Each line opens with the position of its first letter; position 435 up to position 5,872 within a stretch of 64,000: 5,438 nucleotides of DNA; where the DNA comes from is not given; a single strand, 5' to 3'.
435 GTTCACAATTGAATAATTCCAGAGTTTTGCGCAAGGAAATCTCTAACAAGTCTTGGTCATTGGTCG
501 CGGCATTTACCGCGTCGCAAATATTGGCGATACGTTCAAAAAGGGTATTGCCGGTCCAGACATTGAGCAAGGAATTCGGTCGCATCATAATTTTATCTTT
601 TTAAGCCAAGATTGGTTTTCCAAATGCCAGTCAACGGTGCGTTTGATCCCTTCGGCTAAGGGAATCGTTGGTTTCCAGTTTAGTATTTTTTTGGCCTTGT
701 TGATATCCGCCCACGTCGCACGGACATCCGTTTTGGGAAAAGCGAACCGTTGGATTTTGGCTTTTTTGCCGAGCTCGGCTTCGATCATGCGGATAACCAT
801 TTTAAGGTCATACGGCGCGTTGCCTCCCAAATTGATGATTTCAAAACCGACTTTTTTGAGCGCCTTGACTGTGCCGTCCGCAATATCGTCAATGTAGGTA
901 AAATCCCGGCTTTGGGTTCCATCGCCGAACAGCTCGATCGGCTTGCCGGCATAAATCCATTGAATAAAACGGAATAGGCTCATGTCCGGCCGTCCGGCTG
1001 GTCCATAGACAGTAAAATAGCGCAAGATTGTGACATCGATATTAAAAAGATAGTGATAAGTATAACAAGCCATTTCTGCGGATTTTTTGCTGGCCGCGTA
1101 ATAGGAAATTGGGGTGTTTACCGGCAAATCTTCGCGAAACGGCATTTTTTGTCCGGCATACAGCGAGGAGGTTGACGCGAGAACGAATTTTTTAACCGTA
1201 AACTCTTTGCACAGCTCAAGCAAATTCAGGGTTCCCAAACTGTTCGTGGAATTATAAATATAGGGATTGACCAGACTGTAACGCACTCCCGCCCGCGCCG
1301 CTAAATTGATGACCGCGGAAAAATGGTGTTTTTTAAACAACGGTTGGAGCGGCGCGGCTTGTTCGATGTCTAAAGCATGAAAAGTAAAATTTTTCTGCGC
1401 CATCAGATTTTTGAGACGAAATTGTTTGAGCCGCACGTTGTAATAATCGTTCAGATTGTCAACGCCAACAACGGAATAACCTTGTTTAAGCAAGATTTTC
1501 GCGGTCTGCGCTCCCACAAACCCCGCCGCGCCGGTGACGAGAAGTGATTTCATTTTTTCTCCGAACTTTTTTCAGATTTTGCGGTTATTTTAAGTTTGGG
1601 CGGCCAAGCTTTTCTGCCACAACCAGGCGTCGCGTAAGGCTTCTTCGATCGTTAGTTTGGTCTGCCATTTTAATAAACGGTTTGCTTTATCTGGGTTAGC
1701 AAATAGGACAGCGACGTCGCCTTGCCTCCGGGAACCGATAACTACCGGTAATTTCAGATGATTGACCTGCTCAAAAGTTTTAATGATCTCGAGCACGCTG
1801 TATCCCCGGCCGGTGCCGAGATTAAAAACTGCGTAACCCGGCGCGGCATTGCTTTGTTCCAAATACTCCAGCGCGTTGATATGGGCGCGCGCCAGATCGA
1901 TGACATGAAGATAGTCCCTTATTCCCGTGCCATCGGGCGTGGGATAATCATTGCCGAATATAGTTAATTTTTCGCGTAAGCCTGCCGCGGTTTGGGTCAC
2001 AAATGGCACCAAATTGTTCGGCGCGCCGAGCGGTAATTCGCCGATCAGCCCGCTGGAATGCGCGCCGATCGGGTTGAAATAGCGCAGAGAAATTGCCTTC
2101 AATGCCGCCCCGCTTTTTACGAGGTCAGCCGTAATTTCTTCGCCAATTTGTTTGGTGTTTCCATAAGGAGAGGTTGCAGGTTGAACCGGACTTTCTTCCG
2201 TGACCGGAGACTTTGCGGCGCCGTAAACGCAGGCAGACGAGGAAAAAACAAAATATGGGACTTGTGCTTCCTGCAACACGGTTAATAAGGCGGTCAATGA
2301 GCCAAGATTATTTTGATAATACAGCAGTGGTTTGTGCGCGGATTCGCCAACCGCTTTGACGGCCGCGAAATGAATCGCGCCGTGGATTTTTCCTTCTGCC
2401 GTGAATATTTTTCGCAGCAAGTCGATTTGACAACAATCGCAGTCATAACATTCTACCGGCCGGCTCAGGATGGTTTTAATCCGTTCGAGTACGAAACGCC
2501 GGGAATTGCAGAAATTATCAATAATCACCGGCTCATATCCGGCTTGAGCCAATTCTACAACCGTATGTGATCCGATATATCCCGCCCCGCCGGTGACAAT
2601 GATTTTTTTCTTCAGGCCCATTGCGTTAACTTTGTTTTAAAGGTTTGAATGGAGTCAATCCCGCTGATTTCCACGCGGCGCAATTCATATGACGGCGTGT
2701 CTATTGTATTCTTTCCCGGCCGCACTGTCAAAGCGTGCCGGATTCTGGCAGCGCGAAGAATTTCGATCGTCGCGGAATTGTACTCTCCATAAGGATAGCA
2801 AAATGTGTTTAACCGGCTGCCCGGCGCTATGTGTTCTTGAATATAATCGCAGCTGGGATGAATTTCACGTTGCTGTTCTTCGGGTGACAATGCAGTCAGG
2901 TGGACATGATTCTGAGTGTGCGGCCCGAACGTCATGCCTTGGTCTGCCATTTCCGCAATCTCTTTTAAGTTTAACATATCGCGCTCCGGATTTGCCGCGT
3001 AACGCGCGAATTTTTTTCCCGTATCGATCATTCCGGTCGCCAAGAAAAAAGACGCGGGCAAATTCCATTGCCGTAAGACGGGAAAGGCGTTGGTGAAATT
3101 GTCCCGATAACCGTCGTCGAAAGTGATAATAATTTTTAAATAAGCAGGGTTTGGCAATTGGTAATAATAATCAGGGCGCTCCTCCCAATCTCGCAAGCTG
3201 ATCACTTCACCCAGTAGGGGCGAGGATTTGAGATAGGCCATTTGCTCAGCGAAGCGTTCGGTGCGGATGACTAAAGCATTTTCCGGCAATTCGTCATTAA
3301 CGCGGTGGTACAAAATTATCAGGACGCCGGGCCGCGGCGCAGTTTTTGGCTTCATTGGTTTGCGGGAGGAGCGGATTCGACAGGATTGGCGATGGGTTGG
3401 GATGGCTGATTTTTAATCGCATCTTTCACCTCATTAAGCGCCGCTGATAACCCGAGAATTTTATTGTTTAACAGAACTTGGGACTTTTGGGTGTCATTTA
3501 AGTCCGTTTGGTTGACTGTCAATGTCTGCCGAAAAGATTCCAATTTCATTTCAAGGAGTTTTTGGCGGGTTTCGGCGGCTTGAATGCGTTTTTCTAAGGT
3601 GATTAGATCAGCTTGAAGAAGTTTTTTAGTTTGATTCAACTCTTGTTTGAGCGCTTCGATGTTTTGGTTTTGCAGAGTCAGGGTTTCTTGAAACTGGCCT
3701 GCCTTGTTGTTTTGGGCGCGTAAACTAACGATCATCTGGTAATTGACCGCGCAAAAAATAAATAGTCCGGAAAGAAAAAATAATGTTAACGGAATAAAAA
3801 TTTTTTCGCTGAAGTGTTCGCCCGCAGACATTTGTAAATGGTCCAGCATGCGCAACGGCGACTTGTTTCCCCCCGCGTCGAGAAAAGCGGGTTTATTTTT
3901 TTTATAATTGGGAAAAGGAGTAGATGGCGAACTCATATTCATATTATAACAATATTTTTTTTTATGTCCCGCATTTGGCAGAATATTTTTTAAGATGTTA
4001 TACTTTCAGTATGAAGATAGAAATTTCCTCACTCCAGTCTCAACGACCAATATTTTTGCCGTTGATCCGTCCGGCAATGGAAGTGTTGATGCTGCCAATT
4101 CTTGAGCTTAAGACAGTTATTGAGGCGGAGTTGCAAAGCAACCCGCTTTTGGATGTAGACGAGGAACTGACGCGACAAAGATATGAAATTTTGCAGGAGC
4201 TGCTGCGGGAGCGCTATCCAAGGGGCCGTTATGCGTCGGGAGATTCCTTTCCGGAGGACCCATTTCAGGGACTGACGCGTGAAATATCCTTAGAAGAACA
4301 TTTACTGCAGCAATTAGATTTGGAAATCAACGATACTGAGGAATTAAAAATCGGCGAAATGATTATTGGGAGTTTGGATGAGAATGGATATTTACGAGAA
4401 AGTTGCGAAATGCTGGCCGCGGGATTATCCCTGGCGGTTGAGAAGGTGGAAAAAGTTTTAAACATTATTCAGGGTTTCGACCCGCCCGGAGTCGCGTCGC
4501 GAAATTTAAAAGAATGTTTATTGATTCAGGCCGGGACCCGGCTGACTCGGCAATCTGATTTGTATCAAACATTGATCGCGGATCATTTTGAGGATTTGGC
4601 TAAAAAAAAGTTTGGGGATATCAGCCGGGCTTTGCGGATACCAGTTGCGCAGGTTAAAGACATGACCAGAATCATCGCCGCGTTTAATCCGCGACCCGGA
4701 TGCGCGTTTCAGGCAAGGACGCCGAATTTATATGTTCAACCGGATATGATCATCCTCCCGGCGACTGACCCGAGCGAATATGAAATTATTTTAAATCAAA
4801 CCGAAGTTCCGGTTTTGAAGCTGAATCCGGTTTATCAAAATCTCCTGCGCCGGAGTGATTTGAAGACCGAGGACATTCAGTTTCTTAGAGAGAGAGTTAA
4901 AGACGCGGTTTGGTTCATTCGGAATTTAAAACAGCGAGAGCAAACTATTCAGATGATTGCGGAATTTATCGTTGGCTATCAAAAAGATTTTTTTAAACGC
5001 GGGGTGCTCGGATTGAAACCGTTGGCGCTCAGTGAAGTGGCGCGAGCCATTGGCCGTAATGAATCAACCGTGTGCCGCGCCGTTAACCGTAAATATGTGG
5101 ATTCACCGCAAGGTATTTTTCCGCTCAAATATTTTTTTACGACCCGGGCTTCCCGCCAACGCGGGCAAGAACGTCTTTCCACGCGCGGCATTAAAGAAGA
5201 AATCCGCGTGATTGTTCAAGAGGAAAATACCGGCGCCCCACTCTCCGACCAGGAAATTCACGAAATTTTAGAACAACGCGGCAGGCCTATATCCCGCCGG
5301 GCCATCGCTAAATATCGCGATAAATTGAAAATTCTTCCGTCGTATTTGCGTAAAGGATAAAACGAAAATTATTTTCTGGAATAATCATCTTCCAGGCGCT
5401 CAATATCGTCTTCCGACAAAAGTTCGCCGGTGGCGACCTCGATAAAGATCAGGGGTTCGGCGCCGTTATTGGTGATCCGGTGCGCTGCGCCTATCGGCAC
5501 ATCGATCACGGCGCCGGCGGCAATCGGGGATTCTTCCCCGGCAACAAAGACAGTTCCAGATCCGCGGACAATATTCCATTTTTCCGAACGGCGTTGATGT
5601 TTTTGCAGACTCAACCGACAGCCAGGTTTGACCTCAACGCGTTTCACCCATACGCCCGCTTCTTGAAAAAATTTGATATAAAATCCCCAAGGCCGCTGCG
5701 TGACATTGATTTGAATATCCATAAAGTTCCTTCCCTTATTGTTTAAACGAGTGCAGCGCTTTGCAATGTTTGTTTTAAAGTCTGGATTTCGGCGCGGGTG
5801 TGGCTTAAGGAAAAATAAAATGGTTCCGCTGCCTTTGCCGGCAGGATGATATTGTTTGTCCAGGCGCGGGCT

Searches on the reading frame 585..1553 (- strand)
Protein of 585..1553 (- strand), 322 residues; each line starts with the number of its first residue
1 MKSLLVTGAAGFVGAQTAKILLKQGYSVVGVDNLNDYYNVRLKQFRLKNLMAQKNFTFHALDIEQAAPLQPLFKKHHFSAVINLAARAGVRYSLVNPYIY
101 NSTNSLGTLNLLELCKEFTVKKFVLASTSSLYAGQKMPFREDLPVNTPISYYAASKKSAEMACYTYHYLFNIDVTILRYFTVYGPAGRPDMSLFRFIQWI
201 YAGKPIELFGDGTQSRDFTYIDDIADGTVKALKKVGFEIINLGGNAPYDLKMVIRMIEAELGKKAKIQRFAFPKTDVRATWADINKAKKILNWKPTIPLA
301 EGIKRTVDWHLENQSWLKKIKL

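Call 8: search_protein_families(library=pfam, proteins=[window:585-1553:-], max_evalue=0.001)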
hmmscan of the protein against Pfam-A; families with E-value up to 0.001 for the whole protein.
window:585-1553:- (322 aa): 8 families
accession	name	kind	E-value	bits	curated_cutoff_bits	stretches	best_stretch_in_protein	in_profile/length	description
PF01370.27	Epimerase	-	1.6e-57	195.1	20.9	1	5-243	2-240/240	NAD dependent epimerase/dehydratase family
PF16363.11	GDP_Man_Dehyd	-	2.2e-56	192.2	27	1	5-306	1-332/332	GDP-mannose 4,6 dehydratase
PF04321.23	RmlD_sub_bind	-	1.3e-14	54.4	27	1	4-234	3-199/287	RmlD substrate binding domain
PF01073.25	3Beta_HSD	-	5.7e-13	49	22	1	5-235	1-232/280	3-beta hydroxysteroid dehydrogenase/isomerase family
PF02719.21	Polysacc_synt_2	-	4.3e-12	46.3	20.2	1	4-187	1-176/293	Polysaccharide biosynthesis protein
PF07993.18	NAD_binding_4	-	5.9e-07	29.3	20.1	1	6-184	1-209/258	Male sterility protein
PF13460.12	NAD_binding_10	-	4.8e-06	27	27.2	1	8-178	1-142/184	NAD(P)H-binding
PF00106.31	adh_short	-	0.0002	21.3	26.6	1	3-90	2-87/195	short chain dehydrogenase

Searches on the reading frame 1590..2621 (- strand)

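Call 8: search_protein_families(library=pfam, proteins=[window:1590-2621:-], max_evalue=0.001)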
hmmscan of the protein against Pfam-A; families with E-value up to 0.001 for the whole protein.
window:1590-2621:- (343 aa): 7 families
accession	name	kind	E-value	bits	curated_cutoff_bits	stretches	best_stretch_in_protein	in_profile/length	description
PF01370.27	Epimerase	-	4.3e-46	157.7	20.9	1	7-259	1-233/240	NAD dependent epimerase/dehydratase family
PF16363.11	GDP_Man_Dehyd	-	1.1e-43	150.5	27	1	8-331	1-331/332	GDP-mannose 4,6 dehydratase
PF01073.25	3Beta_HSD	-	1.7e-09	37.6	22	1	8-180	1-177/280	3-beta hydroxysteroid dehydrogenase/isomerase family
PF04321.23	RmlD_sub_bind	-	1.7e-06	27.7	27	1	6-167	2-139/287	RmlD substrate binding domain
PF02719.21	Polysacc_synt_2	-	2.7e-05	23.9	20.2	1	7-130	1-129/293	Polysaccharide biosynthesis protein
PF08659.16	KR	-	9e-05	22.9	22.6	1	7-134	3-142/180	KR domain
PF00106.31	adh_short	-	0.00027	20.9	26.6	0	5-83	1-78/195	short chain dehydrogenase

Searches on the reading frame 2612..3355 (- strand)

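Call 8: search_protein_families(library=pfam, proteins=[window:2612-3355:-], max_evalue=0.001)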
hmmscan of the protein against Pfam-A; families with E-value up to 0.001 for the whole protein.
window:2612-3355:- (247 aa): 1 family
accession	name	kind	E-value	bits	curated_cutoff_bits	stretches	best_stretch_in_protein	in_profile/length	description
PF01522.26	Polysacc_deac_1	-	1e-25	90.5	23.1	1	75-206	9-122/124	Polysaccharide deacetylase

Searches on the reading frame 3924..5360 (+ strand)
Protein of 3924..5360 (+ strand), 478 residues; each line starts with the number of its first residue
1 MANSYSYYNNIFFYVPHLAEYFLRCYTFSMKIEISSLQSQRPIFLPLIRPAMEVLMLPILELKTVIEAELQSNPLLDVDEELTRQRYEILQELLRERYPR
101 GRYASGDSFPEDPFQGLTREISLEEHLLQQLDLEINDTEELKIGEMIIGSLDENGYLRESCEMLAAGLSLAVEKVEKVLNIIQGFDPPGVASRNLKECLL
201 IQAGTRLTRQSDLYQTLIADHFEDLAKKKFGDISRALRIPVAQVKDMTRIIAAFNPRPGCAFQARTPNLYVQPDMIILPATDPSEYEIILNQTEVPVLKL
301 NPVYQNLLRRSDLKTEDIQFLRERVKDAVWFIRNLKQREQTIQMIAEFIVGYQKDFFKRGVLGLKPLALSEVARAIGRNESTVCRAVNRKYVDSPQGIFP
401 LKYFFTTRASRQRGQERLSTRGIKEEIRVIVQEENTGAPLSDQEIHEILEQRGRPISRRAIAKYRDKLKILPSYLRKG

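Call 8: search_protein_families(library=pfam, proteins=[window:3924-5360:+], max_evalue=0.001)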
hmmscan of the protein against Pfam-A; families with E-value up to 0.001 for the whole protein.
window:3924-5360:+ (478 aa): 3 families
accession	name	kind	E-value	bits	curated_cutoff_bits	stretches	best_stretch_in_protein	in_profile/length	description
PF04963.19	Sigma54_CBD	-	1e-52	179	22.9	1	117-304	6-185/185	Sigma-54 factor, core binding domain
PF04552.19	Sigma54_DBD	-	5.9e-49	166.3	22.8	1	319-477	2-159/160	Sigma-54, DNA binding domain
PF00309.25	Sigma54_AID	-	6.2e-06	26.4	23.8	1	38-78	6-46/46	Sigma-54 factor, Activator interacting domain (AID)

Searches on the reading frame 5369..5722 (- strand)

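Call 8: search_protein_families(library=pfam, proteins=[window:5369-5722:-], max_evalue=0.001)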
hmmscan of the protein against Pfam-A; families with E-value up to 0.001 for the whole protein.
window:5369-5722:- (117 aa): 2 families
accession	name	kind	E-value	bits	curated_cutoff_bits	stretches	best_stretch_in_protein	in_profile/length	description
PF01050.24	MannoseP_isomer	-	2.3e-26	92.7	23.6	1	9-112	13-116/116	Mannose-6-phosphate isomerase C-terminal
PF07883.17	Cupin_2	-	4.3e-09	36.4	27.2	1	28-96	2-69/70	Cupin domain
